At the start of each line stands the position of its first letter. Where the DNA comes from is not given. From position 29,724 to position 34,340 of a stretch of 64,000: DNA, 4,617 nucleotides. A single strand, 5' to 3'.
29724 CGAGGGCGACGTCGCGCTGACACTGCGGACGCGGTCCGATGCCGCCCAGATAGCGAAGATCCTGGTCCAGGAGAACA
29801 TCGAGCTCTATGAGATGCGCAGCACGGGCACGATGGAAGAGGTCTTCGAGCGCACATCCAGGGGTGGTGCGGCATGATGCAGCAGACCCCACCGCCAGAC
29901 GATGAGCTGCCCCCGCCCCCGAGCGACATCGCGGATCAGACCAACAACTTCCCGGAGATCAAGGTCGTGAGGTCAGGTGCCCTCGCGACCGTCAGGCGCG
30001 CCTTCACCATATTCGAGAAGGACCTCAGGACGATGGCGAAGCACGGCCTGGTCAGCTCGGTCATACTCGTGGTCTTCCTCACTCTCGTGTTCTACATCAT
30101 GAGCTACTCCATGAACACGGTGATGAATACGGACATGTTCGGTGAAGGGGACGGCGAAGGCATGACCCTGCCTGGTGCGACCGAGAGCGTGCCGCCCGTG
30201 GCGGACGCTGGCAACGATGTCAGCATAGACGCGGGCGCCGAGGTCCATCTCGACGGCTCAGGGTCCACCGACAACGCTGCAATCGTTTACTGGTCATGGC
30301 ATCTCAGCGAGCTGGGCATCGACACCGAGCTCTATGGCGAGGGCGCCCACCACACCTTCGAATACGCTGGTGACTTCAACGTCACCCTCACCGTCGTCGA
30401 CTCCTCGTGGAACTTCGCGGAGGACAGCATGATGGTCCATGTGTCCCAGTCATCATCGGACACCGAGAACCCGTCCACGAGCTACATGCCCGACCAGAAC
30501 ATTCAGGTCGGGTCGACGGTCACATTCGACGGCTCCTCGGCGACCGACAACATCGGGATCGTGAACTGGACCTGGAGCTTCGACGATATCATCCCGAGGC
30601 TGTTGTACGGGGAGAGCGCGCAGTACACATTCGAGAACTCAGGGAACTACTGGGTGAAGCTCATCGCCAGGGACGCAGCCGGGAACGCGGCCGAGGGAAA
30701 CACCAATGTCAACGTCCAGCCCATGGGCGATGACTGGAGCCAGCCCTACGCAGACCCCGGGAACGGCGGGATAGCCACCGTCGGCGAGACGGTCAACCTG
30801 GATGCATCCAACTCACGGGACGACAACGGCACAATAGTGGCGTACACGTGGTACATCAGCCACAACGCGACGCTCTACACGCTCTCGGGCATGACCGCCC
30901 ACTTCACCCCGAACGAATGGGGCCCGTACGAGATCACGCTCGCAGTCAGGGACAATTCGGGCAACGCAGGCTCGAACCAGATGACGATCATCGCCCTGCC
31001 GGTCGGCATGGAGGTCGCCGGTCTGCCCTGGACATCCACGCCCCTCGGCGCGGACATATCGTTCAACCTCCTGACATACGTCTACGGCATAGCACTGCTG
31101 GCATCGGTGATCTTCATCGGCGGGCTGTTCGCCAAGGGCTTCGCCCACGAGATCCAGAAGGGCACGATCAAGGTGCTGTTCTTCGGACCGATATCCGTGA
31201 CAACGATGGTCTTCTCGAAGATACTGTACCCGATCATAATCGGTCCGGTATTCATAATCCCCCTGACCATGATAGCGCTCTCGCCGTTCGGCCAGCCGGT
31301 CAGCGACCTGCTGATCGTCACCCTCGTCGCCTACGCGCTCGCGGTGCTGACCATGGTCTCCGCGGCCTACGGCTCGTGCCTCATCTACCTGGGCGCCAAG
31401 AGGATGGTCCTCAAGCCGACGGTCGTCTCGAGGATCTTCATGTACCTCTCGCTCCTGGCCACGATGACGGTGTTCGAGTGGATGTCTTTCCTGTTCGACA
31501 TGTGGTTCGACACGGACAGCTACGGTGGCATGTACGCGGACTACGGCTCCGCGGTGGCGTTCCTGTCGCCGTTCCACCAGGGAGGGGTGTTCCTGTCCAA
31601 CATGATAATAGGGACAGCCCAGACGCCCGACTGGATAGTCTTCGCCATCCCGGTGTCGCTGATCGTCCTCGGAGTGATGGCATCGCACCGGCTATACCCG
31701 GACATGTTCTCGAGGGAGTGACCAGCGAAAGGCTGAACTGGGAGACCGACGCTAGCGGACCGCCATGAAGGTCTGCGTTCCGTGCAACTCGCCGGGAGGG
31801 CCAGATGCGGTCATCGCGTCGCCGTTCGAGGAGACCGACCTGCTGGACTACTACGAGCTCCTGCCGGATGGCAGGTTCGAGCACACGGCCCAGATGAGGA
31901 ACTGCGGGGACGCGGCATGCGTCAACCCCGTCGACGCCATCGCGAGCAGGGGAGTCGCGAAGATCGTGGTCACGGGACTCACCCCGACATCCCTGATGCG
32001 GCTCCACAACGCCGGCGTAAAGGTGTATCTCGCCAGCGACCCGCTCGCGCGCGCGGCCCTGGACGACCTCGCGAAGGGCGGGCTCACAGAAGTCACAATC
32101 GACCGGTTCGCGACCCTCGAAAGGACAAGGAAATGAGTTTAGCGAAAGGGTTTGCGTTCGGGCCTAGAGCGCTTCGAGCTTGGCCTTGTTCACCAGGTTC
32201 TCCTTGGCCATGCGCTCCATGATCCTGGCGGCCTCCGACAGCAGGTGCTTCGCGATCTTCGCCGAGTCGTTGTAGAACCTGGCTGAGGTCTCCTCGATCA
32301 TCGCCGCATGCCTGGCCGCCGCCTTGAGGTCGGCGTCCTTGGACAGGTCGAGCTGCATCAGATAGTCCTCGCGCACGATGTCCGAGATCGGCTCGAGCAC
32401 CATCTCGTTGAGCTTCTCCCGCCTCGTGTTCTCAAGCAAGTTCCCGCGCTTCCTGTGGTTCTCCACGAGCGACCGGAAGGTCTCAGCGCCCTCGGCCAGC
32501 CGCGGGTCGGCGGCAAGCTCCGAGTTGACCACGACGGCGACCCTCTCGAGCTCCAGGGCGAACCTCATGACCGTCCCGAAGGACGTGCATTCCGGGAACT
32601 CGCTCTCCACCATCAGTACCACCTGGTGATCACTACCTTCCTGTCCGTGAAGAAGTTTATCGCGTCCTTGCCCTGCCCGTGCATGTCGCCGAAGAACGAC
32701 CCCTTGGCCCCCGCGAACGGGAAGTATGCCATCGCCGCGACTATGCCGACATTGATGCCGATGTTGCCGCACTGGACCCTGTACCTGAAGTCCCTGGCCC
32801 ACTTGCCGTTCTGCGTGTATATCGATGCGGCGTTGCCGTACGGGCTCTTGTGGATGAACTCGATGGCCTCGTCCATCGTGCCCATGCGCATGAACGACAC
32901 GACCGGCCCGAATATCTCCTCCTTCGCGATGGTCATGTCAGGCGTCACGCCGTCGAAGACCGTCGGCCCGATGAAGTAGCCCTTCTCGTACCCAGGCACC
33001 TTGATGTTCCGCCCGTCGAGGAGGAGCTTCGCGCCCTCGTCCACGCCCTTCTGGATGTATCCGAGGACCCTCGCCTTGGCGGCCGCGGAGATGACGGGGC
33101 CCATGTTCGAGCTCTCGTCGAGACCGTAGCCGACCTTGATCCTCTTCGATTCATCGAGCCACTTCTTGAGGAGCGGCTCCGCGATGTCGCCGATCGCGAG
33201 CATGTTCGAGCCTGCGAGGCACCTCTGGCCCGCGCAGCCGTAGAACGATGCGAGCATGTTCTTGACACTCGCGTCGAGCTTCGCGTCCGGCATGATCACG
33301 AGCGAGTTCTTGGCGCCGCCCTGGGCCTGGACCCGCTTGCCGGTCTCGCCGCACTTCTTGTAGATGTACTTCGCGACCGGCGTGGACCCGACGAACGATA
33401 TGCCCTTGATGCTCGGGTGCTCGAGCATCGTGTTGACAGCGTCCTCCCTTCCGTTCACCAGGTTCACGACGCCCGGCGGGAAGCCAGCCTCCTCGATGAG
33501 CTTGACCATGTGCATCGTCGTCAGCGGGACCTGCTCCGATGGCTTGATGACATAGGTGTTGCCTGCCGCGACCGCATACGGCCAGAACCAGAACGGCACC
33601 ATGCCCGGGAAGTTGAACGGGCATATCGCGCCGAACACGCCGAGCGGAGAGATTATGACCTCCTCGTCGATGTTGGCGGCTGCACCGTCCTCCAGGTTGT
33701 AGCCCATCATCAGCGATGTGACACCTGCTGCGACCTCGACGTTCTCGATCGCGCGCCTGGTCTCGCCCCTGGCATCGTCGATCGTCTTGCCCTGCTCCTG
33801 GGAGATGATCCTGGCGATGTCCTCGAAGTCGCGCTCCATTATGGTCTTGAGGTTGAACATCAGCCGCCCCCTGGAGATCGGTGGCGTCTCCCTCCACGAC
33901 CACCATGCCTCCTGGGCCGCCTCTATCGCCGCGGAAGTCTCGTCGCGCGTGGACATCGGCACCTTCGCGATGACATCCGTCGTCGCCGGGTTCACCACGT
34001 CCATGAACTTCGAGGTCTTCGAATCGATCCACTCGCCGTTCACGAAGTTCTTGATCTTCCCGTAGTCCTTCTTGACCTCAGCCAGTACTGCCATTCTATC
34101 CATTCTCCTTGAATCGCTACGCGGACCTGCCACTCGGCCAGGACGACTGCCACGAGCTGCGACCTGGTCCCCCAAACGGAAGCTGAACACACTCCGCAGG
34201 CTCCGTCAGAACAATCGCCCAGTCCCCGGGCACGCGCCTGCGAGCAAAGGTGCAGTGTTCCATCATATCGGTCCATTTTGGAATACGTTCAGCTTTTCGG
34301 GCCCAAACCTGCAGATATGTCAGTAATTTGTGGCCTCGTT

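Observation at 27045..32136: Tungsten-type AOR, ABC-2 exporter and a fourth NifX-like gene form a same-strand string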

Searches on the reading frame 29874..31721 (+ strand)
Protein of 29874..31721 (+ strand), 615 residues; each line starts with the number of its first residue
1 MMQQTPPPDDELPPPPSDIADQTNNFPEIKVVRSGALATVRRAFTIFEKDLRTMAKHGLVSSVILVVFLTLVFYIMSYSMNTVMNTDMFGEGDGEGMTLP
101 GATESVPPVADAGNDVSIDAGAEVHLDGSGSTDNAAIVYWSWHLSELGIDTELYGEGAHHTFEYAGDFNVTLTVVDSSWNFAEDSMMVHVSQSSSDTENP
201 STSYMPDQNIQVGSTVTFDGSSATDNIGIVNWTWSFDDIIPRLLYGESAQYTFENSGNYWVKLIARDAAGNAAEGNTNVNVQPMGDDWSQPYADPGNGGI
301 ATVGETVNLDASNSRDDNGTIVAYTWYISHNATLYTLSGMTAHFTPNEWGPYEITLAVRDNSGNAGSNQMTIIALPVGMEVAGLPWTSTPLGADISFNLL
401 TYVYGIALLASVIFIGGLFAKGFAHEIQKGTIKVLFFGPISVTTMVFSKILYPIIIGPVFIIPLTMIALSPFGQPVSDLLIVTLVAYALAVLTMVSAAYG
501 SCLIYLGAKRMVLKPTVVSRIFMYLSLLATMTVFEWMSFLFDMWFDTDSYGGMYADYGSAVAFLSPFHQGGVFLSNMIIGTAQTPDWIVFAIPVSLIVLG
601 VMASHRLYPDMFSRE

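Call 3: search_protein_families(library=pfam, proteins=[window:29874-31721:+], max_evalue=0.01)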
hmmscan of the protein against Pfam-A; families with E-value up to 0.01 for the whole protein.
window:29874-31721:+ (615 aa): 5 families
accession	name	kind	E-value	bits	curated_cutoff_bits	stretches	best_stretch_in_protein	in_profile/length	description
PF18911.6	PKD_4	-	2.9e-34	117.4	27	3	199-277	3-81/85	PKD domain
PF00801.26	PKD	-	1.5e-20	73.4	23.5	3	299-366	9-73/80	PKD domain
PF22352.2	K319L-like_PKD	-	6.8e-20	71.3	27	3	304-373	11-83/84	K319L-like, PKD domain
PF18981.6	InlK_D3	-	9e-05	22.9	25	0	252-280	45-72/75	Internalin K domain (D3/D4)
PF07495.19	Y_Y_Y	-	0.0013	19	26.6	0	336-373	28-60/65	Y_Y_Y domain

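Call 4: search_protein_families(library=ncbifam, proteins=[window:29874-31721:+], max_evalue=0.01)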
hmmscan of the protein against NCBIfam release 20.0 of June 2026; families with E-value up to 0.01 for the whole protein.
window:29874-31721:+ (615 aa): 3 families
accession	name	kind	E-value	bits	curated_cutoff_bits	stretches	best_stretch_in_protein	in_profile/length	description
NF038112.1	myxo_dep_M36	subfamily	6.5e-11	40.1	1500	1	107-373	1288-1562/1604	myxosortase-dependent M36 family metallopeptidase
TIGR00864.1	PCC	subfamily_domain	7.1e-07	26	1861.4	1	144-376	1429-1663/2700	polycystin cation channel protein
NF033932.1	LapB_rpt_80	domain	0.0018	18.5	45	0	166-195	1-31/83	LapB repeat-containing protein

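Call 35: find_homologous_proteins(query=window:29874-31718:+, region=385-615, max_evalue=0.001)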
Query window:29874-31718:+, residues 385-615 (231 aa): 141 proteins with E <= 0.001 among 5009 candidates; the best 120 are listed.
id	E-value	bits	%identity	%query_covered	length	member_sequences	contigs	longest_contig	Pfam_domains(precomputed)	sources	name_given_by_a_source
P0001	5.5e-141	486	99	100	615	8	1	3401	PF22352.3,PF00801.27,PF18911.7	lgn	-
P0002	2.5e-138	477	97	100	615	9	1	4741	PF22352.3,PF00801.27,PF18911.7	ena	-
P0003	4.0e-114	398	78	100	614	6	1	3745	PF22352.3,PF00801.27,PF17963.8,PF18911.7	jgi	-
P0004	1.4e-112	393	76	100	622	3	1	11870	PF22352.3,PF00801.27,PF18911.7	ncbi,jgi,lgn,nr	ncbi:MAG: PKD domain-containing protein [Thermoplasmata archaeon]|jgi:plastocyanin|nr:PKD domain-con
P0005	8.5e-112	391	76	100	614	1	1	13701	PF22352.3,PF00801.27,PF18911.7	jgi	jgi:hypothetical protein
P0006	3.5e-109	382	74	100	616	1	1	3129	PF22352.3,PF00801.27,PF18911.7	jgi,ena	-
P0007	6.9e-108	378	73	100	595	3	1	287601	PF22352.3,PF00801.27,PF18911.7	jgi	-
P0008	8.5e-108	378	74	100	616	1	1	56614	PF22352.3,PF00801.27,PF18911.7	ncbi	-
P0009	8.6e-108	378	73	100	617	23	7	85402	PF22352.3,PF00801.27,PF18911.7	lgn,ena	-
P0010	4.4e-107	375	73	100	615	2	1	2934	PF22352.3,PF00801.27,PF18911.7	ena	-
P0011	4.7e-107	375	72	100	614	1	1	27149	PF22352.3,PF00801.27,PF12679.14,PF18911.7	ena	-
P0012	7.0e-107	375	72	100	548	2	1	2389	PF22352.3,PF00801.27,PF18911.7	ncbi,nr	ncbi:MAG: PKD domain-containing protein, partial [Thermoplasmata archaeon]|nr:PKD domain-containing 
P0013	1.6e-106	373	72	100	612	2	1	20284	PF22352.3,PF00801.27,PF18911.7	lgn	-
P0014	3.7e-106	372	72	100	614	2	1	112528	PF22352.3,PF00801.27,PF18911.7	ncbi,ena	-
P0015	2.4e-105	370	73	100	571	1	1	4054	PF22352.3,PF00801.27,PF18911.7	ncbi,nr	ncbi:MAG: PKD domain-containing protein, partial [Thermoplasmata archaeon]|nr:PKD domain-containing 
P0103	6.1e-89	316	63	100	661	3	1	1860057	PF22352.3,PF00801.27,PF18911.7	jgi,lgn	jgi:ABC-type Na+ efflux pump permease subunit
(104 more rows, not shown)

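Call 54: predict_structure(alignment_id=A2)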
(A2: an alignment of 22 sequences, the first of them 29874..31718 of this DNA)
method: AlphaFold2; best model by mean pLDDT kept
length: 615 residues; sequences in the alignment: 22
mean_pLDDT: 74.9   pTM: 0.46
mean pLDDT of the five models: 74.9, 74.4, 70.1, 63.6, 63.5
residues with pLDDT >= 90: 141; 70-90: 271; 50-70: 126; < 50: 77
segments of 3 or more residues with pLDDT < 50: 1-13, 18-23, 25-35, 87-103, 378-382, 430-443, 610-615
pLDDT, mean of each block of 10 residues (from residue 1): 40 47 46 51 63 63 82 81 53 33 65 92 90 79 86 85 92 78 92 90 85 90 89 87 89 89 91 91 88 81 81 87 91 85 83 90 89 63 60 62 86 77 55 39 55 80 89 83 90 78 62 62 72 66 76 71 76 78 72 77 62 39
secondary structure, 60 per line:
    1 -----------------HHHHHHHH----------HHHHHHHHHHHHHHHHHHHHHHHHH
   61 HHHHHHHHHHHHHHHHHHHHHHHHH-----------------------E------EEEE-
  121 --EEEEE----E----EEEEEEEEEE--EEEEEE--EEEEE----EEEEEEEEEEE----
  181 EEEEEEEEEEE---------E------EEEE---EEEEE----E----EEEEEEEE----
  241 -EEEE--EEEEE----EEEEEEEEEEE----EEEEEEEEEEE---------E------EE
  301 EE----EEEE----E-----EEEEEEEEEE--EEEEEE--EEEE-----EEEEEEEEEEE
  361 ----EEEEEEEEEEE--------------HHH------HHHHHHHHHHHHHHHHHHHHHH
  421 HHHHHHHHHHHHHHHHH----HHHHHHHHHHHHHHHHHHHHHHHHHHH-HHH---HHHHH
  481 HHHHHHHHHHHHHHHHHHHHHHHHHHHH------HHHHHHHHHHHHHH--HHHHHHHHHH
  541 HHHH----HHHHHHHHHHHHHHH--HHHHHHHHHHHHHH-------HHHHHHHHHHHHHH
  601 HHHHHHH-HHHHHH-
elements in order: H18-25 H36-85 E116-119 E123-127 E137-146 E149-154 E157-161 E166-176 E181-191 E208-211 E215-219 E229-236 E242-245 E248-252 E257-267 E272-282 E299-302 E307-310 E321-330 E333-338 E341-344 E350-360 E365-375 H399-437 H442-468 H476-508 H515-528 H531-544 H549-563 H566-579 H587-607 H609-614

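Call 56: search_protein_families(library=pfam, proteins=[P0011, P0103], max_evalue=1)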
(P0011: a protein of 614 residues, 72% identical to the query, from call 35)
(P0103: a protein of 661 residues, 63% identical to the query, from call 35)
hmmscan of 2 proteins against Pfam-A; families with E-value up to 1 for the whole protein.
P0011 (614 aa): 9 families
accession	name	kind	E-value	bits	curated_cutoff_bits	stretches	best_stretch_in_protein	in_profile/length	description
PF18911.6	PKD_4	-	9.6e-36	122.1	27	3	106-189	3-85/85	PKD domain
PF00801.26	PKD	-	8.2e-18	64.6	23.5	3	115-176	9-68/80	PKD domain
PF22352.2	K319L-like_PKD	-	3.3e-15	56.3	27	3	111-189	1-84/84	K319L-like, PKD domain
PF15418.12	DUF4625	-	0.00037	21.2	27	0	255-281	105-131/131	Domain of unknown function (DUF4625)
PF02494.22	HYR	-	0.0031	18.3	21.7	0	242-280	44-81/81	HYR domain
PF18981.6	InlK_D3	-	0.025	15.1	25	0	251-273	45-67/75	Internalin K domain (D3/D4)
PF19081.6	Ig_7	-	0.053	14.3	27.3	1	297-341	8-49/84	Ig-like domain CHU_C associated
PF19077.6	Big_13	-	0.065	14.2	27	0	347-369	73-95/102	Bacterial Ig-like domain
PF16403.11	Bact_surface_Ig-like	-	0.14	12.7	27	0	305-366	7-64/71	Bacterial surface protein, Ig-like domain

P0103 (661 aa): 10 families
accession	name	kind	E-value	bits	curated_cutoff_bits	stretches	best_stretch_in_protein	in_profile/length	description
PF18911.6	PKD_4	-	3.2e-21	75.6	27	3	242-319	3-77/85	PKD domain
PF00801.26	PKD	-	7.2e-17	61.6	23.5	3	151-220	6-68/80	PKD domain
PF22352.2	K319L-like_PKD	-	1e-13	51.5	27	2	350-417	11-82/84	K319L-like, PKD domain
PF12730.13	ABC2_membrane_4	-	0.0027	18.1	27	1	447-569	51-176/179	ABC-2 family transporter protein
PF15418.12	DUF4625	-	0.059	14.1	27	0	302-326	106-130/131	Domain of unknown function (DUF4625)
PF16403.11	Bact_surface_Ig-like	-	0.071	13.6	27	0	202-228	40-66/71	Bacterial surface protein, Ig-like domain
PF07495.19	Y_Y_Y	-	0.11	12.8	26.6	0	381-419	28-61/65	Y_Y_Y domain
PF13927.12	Ig_3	-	0.14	13.2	30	0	340-377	6-41/78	Immunoglobulin domain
PF17963.7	Big_9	-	0.31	12.4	23.6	0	210-270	16-71/89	Bacterial Ig domain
PF18981.6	InlK_D3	-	0.38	11.3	25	1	203-233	44-73/75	Internalin K domain (D3/D4)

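Call 57: fold_search(model_id=the predicted structure, library=pdb)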
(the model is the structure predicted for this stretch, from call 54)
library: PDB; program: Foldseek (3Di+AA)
matches with E <= 10: 1875; with E <= 0.001: 380
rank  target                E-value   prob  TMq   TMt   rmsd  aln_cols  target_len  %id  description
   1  9fls_A                2.1e-09  1.00  0.12  0.19  29.9       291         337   17  CryoEM structure of the fragment-3 (2061-2397) in the grappling hook protein A (GhpA) in the bacterium Aureispira sp.  (released 2024-10-16)
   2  9ijj_4K               4.5e-09  1.00  0.11  0.16  30.5       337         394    9  In situ structure of the central apparatus in mouse sperm axoneme. (released 2025-06-04)
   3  9ijj_4J               6.1e-09  1.00  0.12  0.11  31.9       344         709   10  In situ structure of the central apparatus in mouse sperm axoneme. (released 2025-06-04)
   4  6e57_A                8.3e-09  1.00  0.14  0.20  17.9       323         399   15  Bacteroides ovatus mixed-linkage glucan utilization locus (MLGUL) SGBP-B in complex with mixed-linkage heptasaccharide (released 2019-05-29)
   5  6e57_D                1.4e-08  1.00  0.14  0.19  22.2       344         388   14  Bacteroides ovatus mixed-linkage glucan utilization locus (MLGUL) SGBP-B in complex with mixed-linkage heptasaccharide (released 2019-05-29)
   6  5xwu_A                2.0e-08  1.00  0.16  0.29  24.3       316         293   11  Crystal structure of PTPdelta Ig1-Ig3 in complex with SALM2 LRR-Ig (released 2018-06-06)
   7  7sqc_F0               2.1e-08  1.00  0.13  0.20  29.5       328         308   10  Ciliary C1 central pair apparatus isolated from Chlamydomonas reinhardtii (released 2022-04-13)
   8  6e9b_C                2.3e-08  1.00  0.14  0.20  18.5       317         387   15  Bacteroides ovatus mixed-linkage glucan utilization locus (MLGUL) SGBP-B in complex with mixed-linkage heptasaccharide (released 2019-05-15)
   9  5e53_D                2.4e-08  1.00  0.13  0.23  23.1       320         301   12  Crystal structure of chicken CNTN1 FN1-FN3 domains (released 2016-08-31)
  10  5e7l                  2.5e-08  1.00  0.12  0.21  22.8       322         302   10  Crystal structure of mouse CNTN2 FN1-FN3 domains (released 2016-08-31)
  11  6s9f_B                3.4e-08  1.00  0.12  0.21  18.6       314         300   11  Drosophila OTK, extracellular domains 3-5 (released 2020-03-25)
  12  7sqc_2B               4.4e-08  1.00  0.11  0.09  33.7       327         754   10  Ciliary C1 central pair apparatus isolated from Chlamydomonas reinhardtii (released 2022-04-13)
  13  3pdd                  4.6e-08  1.00  0.14  0.42  13.3       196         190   17  Structures of Clostridium thermocellum CbhA fibronectin(III)-like modules (released 2011-11-23)
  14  6s9f_A                4.6e-08  1.00  0.11  0.21  23.6       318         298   12  Drosophila OTK, extracellular domains 3-5 (released 2020-03-25)
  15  7som_D                4.6e-08  1.00  0.11  0.05  29.7       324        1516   11  Ciliary C2 central pair apparatus isolated from Chlamydomonas reinhardtii (released 2022-04-13)
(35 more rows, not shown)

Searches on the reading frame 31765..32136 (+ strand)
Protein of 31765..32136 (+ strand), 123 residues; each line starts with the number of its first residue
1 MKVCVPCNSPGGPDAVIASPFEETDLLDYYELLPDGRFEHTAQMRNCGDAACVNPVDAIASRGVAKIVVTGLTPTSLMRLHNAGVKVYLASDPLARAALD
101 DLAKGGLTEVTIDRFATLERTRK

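Call 3: search_protein_families(library=pfam, proteins=[window:31765-32136:+], max_evalue=0.01)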
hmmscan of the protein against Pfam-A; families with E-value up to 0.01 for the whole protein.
window:31765-32136:+ (123 aa): 1 family
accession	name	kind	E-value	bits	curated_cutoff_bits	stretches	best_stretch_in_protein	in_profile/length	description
PF02579.22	Nitro_FeMo-Co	-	0.00048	20.8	26.3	1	21-101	9-91/94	Dinitrogenase iron-molybdenum cofactor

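Call 4: search_protein_families(library=ncbifam, proteins=[window:31765-32136:+], max_evalue=0.01)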
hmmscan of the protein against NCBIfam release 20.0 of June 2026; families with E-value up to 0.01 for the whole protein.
window:31765-32136:+ (123 aa): 0 families

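Call 62: find_related_loci(query=window:31765-32133:+, collection=genome_contigs, flank=8000)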
Query window:31765-32133:+ (123 aa) in genome_contigs; peptide patterns used: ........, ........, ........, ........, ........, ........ (x = any residue, [..] = any of these).
372 stretches matched a pattern; 3 encode a relative of the query (tblastn E <= 1e-3); 3 distinct loci.
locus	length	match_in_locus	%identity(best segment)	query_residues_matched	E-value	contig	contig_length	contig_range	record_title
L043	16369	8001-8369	64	1-123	2e-54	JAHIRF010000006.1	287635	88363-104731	MAG: Thermoplasmatota archaeon isolate MM_PC_MetaG.mb.116 MM_PC_MetaG.mb.116_k141_1188500, whole genome shotgun sequence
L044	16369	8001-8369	62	1-123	9e-53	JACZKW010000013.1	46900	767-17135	MAG: Thermoplasmata archaeon isolate MAG55 euryarchaeota_1_contig_136123, whole genome shotgun sequence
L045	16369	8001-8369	60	1-123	5e-49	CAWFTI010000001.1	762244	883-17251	MAG: Candidatus Thermoplasmatota archaeon isolate MFD00709.bin.2.218 genome assembly, contig: contig_15047, whole genome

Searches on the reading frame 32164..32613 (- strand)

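Call 56: search_protein_families(library=pfam, proteins=[window:32164-32613:-], max_evalue=1)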
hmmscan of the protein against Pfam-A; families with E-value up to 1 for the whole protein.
window:32164-32613:- (149 aa): 1 family
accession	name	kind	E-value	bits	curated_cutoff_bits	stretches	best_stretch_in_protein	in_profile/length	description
PF10415.14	FumaraseC_C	-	0.17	12.8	32.5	1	114-148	11-45/54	Fumarase C C-terminus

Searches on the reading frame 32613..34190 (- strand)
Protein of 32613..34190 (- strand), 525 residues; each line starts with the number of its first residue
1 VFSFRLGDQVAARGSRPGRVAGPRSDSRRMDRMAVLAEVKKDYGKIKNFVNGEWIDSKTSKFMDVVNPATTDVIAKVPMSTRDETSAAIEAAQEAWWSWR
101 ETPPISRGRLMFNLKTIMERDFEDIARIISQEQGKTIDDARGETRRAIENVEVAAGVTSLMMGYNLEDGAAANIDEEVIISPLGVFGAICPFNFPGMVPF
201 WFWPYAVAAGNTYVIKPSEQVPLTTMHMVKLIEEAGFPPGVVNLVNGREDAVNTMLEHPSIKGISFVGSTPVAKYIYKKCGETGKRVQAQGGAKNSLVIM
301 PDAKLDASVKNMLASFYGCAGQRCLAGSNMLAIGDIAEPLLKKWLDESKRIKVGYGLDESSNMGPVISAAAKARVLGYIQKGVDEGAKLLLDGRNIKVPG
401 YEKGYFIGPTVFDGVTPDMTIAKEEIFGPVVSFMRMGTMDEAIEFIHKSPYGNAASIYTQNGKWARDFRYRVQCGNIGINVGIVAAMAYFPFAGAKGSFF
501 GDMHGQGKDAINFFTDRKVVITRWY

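Call 3: search_protein_families(library=pfam, proteins=[window:32613-34190:-], max_evalue=0.01)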
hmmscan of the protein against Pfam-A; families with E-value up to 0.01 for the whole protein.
window:32613-34190:- (525 aa): 1 family
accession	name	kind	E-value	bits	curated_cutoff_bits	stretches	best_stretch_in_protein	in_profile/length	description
PF00171.27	Aldedh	-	4.9e-142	474.2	23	1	54-520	1-461/461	Aldehyde dehydrogenase family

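Call 4: search_protein_families(library=ncbifam, proteins=[window:32613-34190:-], max_evalue=0.01)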
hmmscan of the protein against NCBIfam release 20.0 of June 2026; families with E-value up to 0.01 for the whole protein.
window:32613-34190:- (525 aa): 41 families (the best 25 are shown)
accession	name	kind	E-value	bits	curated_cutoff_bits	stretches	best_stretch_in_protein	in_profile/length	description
TIGR01722.1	MMSDH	subfamily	1.5e-168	561.4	448.5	1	46-524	1-477/477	CoA-acylating methylmalonate-semialdehyde dehydrogenase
NF042993.1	AlphKGSA_gudD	equivalog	8.2e-112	374.4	770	1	46-521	4-479/481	alpha-ketoglutaric semialdehyde dehydrogenase GucD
NF052305.1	DioxValDhHalo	equivalog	8.9e-106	354.6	750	1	46-522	5-481/483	2,5-dioxovalerate dehydrogenase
TIGR01804.1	BADH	equivalog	1.4e-99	333.7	668.6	1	49-505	1-456/467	betaine-aldehyde dehydrogenase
TIGR02299.1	HpaE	equivalog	5.4e-91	305.6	638.35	1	46-520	1-474/488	5-carboxymethyl-2-hydroxymuconate semialdehyde dehydrogenase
NF002852.0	PRK03137.1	subfamily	8.1e-89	298.7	648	1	34-522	24-512/514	L-glutamate gamma-semialdehyde dehydrogenase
NF009725.0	PRK13252.1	equivalog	3.8e-88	296.1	593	1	44-520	5-477/488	betaine-aldehyde dehydrogenase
TIGR01780.1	SSADH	subfamily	2.6e-87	293.6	646.35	1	65-503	1-435/448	succinate-semialdehyde dehydrogenase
NF045735.1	PaDhStyDPseudo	equivalog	6.3e-87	292.2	850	1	48-521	5-480/483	phenylacetaldehyde dehydrogenase StyD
NF010000.0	PRK13473.1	subfamily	3.1e-85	286.6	615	1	47-503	4-456/475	aminobutyraldehyde dehydrogenase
NF045736.1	PaDhStyDRhodo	equivalog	5.3e-83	279.2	800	1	48-520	5-475/479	phenylacetaldehyde dehydrogenase StyD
NF040648.1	lactal_redase_Meth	equivalog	9.1e-82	275.5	650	1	49-521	2-461/463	lactaldehyde dehydrogenase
TIGR01237.1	D1pyr5carbox2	equivalog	2.6e-77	260.8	659.65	1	32-522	18-509/511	L-glutamate gamma-semialdehyde dehydrogenase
TIGR03216.1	OH_muco_semi_DH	equivalog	2.9e-76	257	693.25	1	46-521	1-478/481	2-hydroxymuconic semialdehyde dehydrogenase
NF007497.0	PRK10090.1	equivalog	2.9e-75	253.9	500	1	46-520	7-475/480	aldehyde dehydrogenase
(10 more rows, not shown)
